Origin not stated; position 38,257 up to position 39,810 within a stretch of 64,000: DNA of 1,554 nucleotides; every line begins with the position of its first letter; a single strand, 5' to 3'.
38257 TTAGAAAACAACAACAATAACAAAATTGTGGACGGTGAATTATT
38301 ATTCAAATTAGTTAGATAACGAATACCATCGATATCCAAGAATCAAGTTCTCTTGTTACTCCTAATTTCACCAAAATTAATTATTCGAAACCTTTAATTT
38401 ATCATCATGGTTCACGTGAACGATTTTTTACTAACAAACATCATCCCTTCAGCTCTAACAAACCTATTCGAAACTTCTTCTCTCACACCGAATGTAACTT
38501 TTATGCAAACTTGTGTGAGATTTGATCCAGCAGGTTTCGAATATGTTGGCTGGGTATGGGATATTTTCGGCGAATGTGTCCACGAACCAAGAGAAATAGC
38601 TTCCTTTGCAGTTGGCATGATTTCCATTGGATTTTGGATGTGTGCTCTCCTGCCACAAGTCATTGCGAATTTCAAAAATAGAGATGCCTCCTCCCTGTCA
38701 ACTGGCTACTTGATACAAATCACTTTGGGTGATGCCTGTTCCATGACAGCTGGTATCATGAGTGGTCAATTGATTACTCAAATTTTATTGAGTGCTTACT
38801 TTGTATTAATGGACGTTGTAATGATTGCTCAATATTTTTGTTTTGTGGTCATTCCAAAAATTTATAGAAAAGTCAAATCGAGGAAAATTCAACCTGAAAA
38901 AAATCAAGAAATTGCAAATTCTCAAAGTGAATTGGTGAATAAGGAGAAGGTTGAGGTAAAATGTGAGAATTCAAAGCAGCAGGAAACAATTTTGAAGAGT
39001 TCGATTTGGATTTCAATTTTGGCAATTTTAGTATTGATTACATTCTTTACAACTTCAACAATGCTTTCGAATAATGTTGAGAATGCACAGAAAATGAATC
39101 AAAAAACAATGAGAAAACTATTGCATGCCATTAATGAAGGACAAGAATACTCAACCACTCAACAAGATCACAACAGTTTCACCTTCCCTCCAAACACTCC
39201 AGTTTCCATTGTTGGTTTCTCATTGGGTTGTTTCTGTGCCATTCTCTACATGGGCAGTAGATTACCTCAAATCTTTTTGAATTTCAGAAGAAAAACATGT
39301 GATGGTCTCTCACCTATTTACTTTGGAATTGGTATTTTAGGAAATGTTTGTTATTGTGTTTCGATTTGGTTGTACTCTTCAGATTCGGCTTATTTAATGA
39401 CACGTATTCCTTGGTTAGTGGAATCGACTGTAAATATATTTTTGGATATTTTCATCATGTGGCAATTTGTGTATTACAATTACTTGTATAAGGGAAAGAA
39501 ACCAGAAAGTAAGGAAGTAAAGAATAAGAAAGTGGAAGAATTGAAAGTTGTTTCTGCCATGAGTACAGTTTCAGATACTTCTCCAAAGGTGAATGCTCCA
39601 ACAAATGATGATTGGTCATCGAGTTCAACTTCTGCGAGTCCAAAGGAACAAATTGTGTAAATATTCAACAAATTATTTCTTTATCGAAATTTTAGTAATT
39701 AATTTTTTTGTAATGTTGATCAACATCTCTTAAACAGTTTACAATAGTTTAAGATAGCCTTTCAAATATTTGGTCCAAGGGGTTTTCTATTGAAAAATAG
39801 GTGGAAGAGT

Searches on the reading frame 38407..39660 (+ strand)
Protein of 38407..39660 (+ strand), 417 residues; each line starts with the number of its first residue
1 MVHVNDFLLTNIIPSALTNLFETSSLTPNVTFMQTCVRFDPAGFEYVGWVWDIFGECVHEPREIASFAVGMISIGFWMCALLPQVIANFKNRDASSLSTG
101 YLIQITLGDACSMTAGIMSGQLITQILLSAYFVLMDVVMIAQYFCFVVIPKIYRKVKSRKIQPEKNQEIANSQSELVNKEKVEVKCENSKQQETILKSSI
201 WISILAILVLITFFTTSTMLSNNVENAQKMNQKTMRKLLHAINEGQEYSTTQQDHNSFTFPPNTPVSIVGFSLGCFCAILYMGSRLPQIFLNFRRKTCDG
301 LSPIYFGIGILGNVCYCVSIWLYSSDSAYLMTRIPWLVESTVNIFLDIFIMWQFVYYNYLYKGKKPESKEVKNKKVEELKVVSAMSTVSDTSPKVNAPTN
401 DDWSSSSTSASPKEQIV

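Call 70: search_protein_families(library=pfam, proteins=[window:38407-39660:+], max_evalue=0.00001)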
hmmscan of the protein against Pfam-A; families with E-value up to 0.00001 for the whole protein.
window:38407-39660:+ (417 aa): 1 family
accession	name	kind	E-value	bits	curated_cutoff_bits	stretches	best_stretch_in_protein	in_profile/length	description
PF04193.19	PQ-loop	-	1.1e-23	83.2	22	2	270-326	2-58/61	PQ loop repeat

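Call 71: find_homologous_proteins(query=window:38407-39660:+, max_evalue=1e-20)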
Query window:38407-39660:+ (417 aa): 4 proteins with E <= 1e-20 among 2877 candidates.
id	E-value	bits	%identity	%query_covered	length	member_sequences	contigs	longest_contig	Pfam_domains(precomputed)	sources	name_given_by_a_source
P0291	5.7e-279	943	100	100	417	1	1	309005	PF04193.20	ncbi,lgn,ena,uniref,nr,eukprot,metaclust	ncbi:PQ-loop domain-containing protein [Naegleria gruberi]|uniref:PQ-loop domain-containing protein 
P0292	9.4e-80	287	42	83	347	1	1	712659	PF04193.20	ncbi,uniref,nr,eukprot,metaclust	ncbi:predicted protein [Naegleria gruberi]|uniref:Predicted protein n=1 Tax=Naegleria gruberi TaxID=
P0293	1.5e-29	121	51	22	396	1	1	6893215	PF04193.20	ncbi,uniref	ncbi:hypothetical protein CASFOL_019339 [Castilleja foliolosa]|uniref:Vacuolar amino acid transporte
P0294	3.0e-24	104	48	19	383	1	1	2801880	PF04193.20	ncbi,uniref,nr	ncbi:probable vacuolar amino acid transporter ypq1 [Phtheirospermum japonicum]|uniref:Probable vacuo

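Call 88: list_cluster_members(proteins=[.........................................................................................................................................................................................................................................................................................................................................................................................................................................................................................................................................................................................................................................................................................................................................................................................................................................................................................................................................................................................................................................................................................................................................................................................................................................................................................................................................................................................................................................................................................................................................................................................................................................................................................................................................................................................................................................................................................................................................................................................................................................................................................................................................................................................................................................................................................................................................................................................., P0001, P0291])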
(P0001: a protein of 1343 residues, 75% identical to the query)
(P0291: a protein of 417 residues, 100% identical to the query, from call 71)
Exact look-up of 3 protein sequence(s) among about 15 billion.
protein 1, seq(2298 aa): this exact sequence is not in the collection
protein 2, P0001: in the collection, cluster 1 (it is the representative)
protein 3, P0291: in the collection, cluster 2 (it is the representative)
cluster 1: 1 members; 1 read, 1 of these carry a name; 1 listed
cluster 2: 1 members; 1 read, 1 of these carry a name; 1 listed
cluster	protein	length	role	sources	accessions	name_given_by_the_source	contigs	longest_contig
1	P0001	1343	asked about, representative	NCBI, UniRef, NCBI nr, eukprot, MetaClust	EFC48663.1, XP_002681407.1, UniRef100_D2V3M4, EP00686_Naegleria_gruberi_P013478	predicted protein [Naegleria gruberi] | Predicted protein n=1 Tax=Naegleria gruberi TaxID=5762 RepID=D2V3M4_NAEGR | uncharacterized protein NAEGRDRAFT_46423 [Naegleria gruberi]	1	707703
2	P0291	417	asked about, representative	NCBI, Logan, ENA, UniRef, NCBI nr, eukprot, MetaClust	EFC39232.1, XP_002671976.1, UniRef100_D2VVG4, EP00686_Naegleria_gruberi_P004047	PQ-loop domain-containing protein [Naegleria gruberi] | PQ-loop domain-containing protein n=1 Tax=Naegleria gruberi TaxID=5762 RepID=D2VVG4_NAEGR | XP_002671976.1 PQ-loop domain-containing protein [Naegleria gruberi strain NEG-M]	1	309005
